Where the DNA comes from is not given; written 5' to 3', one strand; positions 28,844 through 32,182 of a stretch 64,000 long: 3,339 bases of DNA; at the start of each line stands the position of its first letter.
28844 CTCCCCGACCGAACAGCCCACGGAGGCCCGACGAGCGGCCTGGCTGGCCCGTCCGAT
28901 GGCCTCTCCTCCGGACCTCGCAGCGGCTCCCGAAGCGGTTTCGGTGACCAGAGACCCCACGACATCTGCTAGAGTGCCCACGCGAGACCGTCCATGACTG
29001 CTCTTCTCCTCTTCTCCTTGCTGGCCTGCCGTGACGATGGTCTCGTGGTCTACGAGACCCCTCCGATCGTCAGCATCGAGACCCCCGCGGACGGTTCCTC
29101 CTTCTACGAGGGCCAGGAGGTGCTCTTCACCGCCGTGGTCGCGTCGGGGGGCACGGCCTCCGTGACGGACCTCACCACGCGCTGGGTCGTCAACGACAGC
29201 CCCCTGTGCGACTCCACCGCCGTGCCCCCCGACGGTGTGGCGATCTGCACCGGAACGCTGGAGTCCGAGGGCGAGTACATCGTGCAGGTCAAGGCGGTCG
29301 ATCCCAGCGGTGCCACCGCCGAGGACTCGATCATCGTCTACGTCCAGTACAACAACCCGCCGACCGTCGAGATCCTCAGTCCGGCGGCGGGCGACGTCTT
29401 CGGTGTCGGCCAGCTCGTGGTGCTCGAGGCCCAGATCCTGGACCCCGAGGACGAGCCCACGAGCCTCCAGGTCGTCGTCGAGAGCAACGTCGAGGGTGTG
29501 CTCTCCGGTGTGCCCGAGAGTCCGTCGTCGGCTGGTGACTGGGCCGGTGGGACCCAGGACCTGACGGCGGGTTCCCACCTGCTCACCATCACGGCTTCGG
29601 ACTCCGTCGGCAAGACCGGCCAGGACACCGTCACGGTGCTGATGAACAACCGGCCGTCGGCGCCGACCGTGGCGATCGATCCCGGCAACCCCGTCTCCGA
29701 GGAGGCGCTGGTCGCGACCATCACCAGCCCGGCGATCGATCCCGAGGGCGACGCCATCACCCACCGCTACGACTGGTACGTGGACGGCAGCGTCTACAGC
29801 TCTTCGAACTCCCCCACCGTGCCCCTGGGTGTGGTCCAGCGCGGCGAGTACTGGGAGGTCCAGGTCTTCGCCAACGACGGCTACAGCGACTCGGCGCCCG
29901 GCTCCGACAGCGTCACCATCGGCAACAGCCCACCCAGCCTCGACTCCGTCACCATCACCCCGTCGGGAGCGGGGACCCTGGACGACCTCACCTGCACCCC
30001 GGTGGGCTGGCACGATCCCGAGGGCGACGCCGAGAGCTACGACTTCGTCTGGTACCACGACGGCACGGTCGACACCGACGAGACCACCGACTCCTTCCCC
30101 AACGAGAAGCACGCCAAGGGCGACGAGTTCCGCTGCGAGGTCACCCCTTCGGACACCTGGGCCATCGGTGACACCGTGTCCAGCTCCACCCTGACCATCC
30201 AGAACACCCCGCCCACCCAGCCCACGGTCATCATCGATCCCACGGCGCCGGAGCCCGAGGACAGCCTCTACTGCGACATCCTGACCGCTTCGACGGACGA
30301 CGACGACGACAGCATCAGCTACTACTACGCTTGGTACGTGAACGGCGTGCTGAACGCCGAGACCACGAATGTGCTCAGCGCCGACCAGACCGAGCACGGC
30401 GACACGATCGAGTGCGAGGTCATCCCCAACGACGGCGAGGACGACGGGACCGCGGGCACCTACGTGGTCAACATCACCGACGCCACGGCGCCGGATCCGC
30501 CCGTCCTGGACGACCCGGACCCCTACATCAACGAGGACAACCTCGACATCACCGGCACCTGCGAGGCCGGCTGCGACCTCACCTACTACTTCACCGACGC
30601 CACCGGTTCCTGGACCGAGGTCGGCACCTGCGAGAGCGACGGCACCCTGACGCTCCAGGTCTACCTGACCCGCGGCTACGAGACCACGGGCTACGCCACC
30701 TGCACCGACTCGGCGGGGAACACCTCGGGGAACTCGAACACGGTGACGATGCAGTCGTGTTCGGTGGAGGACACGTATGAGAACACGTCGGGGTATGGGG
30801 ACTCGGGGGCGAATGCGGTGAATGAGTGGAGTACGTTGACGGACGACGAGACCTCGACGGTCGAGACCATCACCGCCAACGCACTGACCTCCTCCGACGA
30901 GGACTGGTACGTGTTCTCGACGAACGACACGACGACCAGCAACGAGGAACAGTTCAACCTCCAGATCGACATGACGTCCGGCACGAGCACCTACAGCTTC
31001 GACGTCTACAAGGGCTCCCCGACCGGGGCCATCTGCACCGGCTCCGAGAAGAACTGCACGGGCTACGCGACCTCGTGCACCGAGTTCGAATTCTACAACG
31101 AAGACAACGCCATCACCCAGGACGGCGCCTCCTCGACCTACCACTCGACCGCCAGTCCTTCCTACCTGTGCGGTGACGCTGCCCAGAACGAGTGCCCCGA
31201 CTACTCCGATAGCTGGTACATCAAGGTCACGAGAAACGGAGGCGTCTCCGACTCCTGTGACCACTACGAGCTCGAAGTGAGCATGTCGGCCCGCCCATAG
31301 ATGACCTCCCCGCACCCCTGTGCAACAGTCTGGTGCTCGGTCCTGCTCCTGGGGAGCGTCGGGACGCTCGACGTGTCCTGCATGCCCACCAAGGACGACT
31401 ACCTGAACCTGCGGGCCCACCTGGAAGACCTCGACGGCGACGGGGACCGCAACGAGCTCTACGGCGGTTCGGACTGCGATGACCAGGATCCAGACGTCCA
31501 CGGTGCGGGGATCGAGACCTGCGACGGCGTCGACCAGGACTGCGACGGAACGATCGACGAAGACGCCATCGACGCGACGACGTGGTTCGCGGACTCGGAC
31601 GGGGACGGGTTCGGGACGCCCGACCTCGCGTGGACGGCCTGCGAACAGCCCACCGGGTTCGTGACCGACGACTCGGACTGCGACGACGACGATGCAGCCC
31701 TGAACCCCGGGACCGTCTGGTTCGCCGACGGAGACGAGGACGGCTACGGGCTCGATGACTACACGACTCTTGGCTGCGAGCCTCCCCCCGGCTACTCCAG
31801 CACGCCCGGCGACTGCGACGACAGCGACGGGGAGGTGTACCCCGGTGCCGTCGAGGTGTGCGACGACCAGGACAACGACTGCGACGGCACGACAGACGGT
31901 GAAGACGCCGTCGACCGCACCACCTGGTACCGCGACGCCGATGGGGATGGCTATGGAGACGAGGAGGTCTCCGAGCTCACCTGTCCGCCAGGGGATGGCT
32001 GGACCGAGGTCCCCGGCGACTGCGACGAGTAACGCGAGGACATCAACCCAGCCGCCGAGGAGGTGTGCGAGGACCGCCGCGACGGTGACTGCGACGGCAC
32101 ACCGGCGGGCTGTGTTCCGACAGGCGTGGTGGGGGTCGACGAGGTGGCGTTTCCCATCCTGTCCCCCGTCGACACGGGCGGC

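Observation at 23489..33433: Second, paralogous multi-radical-SAM operon coupled to a paralogous lipoprotein but with no visible precursor peptide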

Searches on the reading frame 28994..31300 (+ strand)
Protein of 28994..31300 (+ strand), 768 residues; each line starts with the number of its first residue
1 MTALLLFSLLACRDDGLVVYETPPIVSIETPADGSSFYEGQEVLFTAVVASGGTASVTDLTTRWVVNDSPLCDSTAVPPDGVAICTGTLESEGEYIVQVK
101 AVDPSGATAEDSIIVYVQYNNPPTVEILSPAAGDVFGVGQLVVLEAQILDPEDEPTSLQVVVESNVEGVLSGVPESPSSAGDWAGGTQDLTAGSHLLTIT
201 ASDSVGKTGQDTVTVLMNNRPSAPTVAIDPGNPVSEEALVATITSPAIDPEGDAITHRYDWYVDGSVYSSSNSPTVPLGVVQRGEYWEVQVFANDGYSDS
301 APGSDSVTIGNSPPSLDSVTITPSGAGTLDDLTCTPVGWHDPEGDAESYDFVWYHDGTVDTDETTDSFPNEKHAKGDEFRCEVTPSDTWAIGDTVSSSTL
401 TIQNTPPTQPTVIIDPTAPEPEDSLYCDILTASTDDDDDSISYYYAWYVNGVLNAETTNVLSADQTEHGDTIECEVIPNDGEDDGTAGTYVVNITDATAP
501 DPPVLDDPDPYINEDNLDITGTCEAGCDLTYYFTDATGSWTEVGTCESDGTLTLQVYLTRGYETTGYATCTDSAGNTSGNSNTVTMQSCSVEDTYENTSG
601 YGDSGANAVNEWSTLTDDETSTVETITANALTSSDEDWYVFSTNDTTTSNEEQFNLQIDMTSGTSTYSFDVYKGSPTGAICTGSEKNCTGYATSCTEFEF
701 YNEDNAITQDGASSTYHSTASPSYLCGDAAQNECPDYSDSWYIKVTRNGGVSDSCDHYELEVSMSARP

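Call 5: search_protein_families(library=pfam, proteins=[window:28994-31300:+], max_evalue=0.01)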
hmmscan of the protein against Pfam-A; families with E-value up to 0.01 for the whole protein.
window:28994-31300:+ (768 aa): 5 families
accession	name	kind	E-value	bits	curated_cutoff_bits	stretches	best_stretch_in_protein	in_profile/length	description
PF17936.7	Big_6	-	8.8e-07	29.5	27.6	1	511-583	9-79/83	Bacterial Ig domain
PF00801.26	PKD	-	7.5e-05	23.1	23.5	1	32-109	6-73/80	PKD domain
PF17957.7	Big_7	-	0.00025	22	24.1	1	123-199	1-70/70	Bacterial Ig domain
PF14509.12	GH97_C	-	0.0018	18.9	25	0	634-674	22-59/97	Glycosyl-hydrolase 97 C-terminal, oligomerisation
PF13750.12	Big_3_3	-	0.0023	18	27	0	188-245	10-67/157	Bacterial Ig-like domain (group 3)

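Call 6: search_protein_families(library=ncbifam, proteins=[window:28994-31300:+], max_evalue=0.01)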
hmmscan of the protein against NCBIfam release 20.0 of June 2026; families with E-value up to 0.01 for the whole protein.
window:28994-31300:+ (768 aa): 0 families

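Call 72: find_homologous_proteins(query=window:28994-31300:+, max_evalue=1e-10)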
Query window:28994-31300:+ (768 aa): 245 proteins with E <= 1e-10 among 8000 candidates; the best 120 are listed.
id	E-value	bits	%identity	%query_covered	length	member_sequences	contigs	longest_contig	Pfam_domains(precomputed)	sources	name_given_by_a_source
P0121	0.0e+0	1719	100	100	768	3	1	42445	PF17936.8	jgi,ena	-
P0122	0.0e+0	1465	85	100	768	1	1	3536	-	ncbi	-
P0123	0.0e+0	1154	69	99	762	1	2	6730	-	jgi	jgi:hypothetical protein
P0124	0.0e+0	1153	69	99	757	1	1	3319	-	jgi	jgi:hypothetical protein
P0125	0.0e+0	1146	68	99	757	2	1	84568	-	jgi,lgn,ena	-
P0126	0.0e+0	1145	68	100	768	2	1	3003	PF17957.8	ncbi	-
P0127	0.0e+0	1144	67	99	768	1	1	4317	-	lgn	-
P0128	6.2e-221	754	50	98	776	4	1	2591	PF00801.27,PF19077.7,PF17936.8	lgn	-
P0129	1.7e-218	746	50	99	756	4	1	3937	-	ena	-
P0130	3.7e-217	741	49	99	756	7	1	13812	-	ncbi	-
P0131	6.5e-214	731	47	100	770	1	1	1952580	-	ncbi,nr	ncbi:MAG: hypothetical protein H6739_05290 [Alphaproteobacteria bacterium]|nr:hypothetical protein [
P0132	3.5e-209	715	48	99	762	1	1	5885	-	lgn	-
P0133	1.3e-207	710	48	99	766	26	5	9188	PF00801.27,PF17936.8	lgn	-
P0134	4.3e-203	695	47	99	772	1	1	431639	-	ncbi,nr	ncbi:MAG: hypothetical protein H6741_03275 [Alphaproteobacteria bacterium]|nr:hypothetical protein [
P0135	5.4e-203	695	46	100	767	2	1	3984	-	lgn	-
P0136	2.9e-201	689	46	99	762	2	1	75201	-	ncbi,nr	ncbi:MAG: hypothetical protein GY913_18050 [Proteobacteria bacterium]|nr:hypothetical protein [Pseud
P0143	8.2e-179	615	39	73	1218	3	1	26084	PF17957.8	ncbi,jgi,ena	-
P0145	2.3e-177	610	39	74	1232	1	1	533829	PF22352.3,PF00801.27,PF18911.7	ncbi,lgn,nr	ncbi:MAG: hypothetical protein H6742_09650 [Alphaproteobacteria bacterium]|nr:hypothetical protein [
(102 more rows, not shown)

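Call 73: find_encoding_contigs(protein=P0136, flank=10000, max_places=2)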
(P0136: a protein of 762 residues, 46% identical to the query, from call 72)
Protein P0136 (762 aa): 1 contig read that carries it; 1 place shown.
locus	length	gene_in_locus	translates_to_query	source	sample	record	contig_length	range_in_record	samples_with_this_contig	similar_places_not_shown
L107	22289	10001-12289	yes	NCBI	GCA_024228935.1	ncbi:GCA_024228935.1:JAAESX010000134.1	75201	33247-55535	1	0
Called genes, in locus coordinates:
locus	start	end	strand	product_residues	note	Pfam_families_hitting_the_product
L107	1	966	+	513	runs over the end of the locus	PF03972:MmgE_PrpD_N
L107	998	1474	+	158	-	-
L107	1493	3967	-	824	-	PF09136:Glucodextran_B (weak)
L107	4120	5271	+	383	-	PF02771:Acyl-CoA_dh_N, PF02770:Acyl-CoA_dh_M, PF00441:Acyl-CoA_dh_1, PF08028:Acyl-CoA_dh_2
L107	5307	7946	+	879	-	PF13517:FG-GAP_3 (faint), PF01839:FG-GAP (weak), PF00059:Lectin_C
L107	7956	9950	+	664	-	PF11617:Cu-binding_MopE, PF01839:FG-GAP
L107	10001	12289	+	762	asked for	-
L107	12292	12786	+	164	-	PF10518:TAT_signal (weak)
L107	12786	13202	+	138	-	PF27806:HxsD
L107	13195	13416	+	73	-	-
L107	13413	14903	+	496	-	PF13353:Fer4_12 (weak), PF04055:Radical_SAM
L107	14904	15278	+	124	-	-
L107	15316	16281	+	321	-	PF04055:Radical_SAM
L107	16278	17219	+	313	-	PF04055:Radical_SAM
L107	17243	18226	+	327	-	PF04055:Radical_SAM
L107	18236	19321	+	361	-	PF00696:AA_kinase, PF01472:PUA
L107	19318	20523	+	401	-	PF00171:Aldedh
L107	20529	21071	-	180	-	-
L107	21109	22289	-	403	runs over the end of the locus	PF00890:FAD_binding_2 (faint), PF01266:DAO (weak), PF01494:FAD_binding_3, PF04820:Trp_halogenase, PF07992:Pyr_redox_2 (weak), PF13450:NAD_binding_8, PF04820:Trp_halogenase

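Call 74: find_encoding_contigs(protein=P0131, flank=10000, max_places=2)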
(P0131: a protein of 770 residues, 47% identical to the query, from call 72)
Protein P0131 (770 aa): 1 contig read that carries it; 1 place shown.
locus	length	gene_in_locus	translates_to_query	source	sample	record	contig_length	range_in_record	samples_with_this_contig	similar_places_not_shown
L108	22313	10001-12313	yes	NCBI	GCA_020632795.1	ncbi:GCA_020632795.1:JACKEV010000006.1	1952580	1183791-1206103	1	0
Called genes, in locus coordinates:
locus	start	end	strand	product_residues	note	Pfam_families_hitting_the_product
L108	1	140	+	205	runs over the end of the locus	PF00440:TetR_N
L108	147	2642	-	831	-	PF09136:Glucodextran_B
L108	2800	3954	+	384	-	PF02771:Acyl-CoA_dh_N, PF02770:Acyl-CoA_dh_M, PF00441:Acyl-CoA_dh_1, PF08028:Acyl-CoA_dh_2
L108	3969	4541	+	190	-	PF05685:Uma2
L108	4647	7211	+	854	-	PF00069:Pkinase, PF07714:PK_Tyr_Ser-Thr, PF03781:FGE-sulfatase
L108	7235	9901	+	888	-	PF13517:FG-GAP_3 (faint), PF01839:FG-GAP, PF00059:Lectin_C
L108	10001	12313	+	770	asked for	-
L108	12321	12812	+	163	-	-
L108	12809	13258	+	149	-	PF27806:HxsD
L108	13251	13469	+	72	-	-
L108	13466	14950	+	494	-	PF13353:Fer4_12 (weak), PF04055:Radical_SAM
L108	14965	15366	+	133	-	-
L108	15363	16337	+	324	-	PF04055:Radical_SAM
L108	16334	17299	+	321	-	PF04055:Radical_SAM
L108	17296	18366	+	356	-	PF04055:Radical_SAM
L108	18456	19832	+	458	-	PF03575:Peptidase_S51 (faint)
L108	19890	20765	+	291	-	PF00376:MerR (weak), PF13411:MerR_1, PF02607:B12-binding_2, PF02310:B12-binding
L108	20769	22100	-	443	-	PF01839:FG-GAP (faint), PF13517:FG-GAP_3 (weak)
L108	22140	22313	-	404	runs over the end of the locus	-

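Call 76: find_encoding_contigs(protein=P0125, flank=10000, max_places=2)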
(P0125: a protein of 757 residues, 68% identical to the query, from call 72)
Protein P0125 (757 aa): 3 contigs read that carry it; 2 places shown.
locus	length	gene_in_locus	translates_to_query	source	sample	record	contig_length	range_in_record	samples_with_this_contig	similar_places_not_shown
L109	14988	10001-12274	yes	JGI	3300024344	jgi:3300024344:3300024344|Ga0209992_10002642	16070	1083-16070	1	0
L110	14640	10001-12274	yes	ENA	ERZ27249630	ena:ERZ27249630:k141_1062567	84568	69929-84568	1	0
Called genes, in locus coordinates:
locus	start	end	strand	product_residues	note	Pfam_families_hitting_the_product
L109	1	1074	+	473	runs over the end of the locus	-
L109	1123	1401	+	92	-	-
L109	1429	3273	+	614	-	PF00069:Pkinase, PF01636:APH (faint), PF07714:PK_Tyr_Ser-Thr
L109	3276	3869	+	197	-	-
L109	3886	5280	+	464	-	PF08757:CotH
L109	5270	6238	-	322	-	PF02547:Queuosine_synth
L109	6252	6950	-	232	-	PF00106:adh_short, PF01370:Epimerase (weak), PF08659:KR, PF13561:adh_short_C2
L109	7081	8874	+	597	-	PF04055:Radical_SAM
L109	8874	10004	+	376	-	PF04055:Radical_SAM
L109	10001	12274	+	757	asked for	-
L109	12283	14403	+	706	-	PF11617:Cu-binding_MopE, PF01839:FG-GAP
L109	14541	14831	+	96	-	PF11617:Cu-binding_MopE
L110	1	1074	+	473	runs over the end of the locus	-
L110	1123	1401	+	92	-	-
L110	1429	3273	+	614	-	PF00069:Pkinase, PF01636:APH (faint), PF07714:PK_Tyr_Ser-Thr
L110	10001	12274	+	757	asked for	-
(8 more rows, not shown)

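Call 78: find_encoding_contigs(protein=P0143, flank=10000, max_places=1)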
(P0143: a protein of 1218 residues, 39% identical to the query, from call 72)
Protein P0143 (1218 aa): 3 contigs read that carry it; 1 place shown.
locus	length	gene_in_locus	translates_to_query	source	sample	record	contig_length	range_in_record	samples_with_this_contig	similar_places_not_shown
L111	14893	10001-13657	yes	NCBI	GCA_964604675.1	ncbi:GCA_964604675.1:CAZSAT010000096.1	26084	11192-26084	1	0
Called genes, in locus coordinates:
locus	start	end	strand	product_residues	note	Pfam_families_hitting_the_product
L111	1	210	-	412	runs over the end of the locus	PF04542:Sigma70_r2, PF07719:TPR_2 (faint), PF08281:Sigma70_r4_2, PF20239:DUF6596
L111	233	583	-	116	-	PF03795:YCII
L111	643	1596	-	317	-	PF00291:PALP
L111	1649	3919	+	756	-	-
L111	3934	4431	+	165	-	-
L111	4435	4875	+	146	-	PF27806:HxsD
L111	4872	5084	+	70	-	-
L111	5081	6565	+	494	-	PF13353:Fer4_12 (weak), PF04055:Radical_SAM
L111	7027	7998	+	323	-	PF04055:Radical_SAM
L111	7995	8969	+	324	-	PF04055:Radical_SAM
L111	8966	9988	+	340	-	PF04055:Radical_SAM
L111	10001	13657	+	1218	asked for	PF17957:Big_7 (faint)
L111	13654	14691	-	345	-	PF04055:Radical_SAM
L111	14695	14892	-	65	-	?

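Call 79: find_encoding_contigs(protein=P0145, flank=10000, max_places=1)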
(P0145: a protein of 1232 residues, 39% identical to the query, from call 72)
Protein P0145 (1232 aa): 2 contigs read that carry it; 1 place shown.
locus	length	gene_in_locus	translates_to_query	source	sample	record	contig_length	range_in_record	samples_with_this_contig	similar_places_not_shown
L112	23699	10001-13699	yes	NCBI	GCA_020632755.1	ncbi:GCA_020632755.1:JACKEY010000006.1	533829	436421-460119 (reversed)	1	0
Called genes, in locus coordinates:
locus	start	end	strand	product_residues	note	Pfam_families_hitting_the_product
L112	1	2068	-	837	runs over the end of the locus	PF00486:Trans_reg_C, PF13401:AAA_22 (weak), PF00515:TPR_1 (faint), PF17874:TPR_MalT, PF13424:TPR_12 (weak)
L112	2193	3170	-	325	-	PF04055:Radical_SAM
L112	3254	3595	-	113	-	-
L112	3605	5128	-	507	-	PF13353:Fer4_12, PF04055:Radical_SAM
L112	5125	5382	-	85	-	-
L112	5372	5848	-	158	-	PF27806:HxsD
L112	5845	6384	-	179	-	-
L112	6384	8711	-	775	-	PF17957:Big_7 (faint)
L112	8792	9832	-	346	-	PF04055:Radical_SAM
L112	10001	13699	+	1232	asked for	PF00801:PKD (faint), PF18911:PKD_4 (faint), PF22352:K319L-like_PKD (faint)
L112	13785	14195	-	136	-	PF00571:CBS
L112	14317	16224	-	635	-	PF04055:Radical_SAM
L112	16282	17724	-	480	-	PF04055:Radical_SAM (faint)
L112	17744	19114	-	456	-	PF04055:Radical_SAM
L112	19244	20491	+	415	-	-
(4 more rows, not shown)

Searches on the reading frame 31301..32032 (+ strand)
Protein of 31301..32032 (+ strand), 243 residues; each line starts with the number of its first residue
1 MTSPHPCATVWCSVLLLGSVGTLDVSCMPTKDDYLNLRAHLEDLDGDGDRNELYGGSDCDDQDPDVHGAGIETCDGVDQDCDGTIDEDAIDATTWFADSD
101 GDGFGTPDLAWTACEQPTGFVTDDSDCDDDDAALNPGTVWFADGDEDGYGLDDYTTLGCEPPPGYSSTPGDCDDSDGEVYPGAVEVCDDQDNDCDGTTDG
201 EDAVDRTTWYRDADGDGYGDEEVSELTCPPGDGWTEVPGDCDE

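Call 5: search_protein_families(library=pfam, proteins=[window:31301-32032:+], max_evalue=0.01)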
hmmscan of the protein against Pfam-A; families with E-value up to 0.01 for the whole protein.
window:31301-32032:+ (243 aa): 1 family
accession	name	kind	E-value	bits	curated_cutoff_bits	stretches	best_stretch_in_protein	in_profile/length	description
PF11617.13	Cu-binding_MopE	-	1.3e-17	64.1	27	2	171-199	1-29/30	Putative metal-binding motif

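Call 6: search_protein_families(library=ncbifam, proteins=[window:31301-32032:+], max_evalue=0.01)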
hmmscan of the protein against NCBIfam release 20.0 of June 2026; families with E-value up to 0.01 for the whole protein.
window:31301-32032:+ (243 aa): 0 families
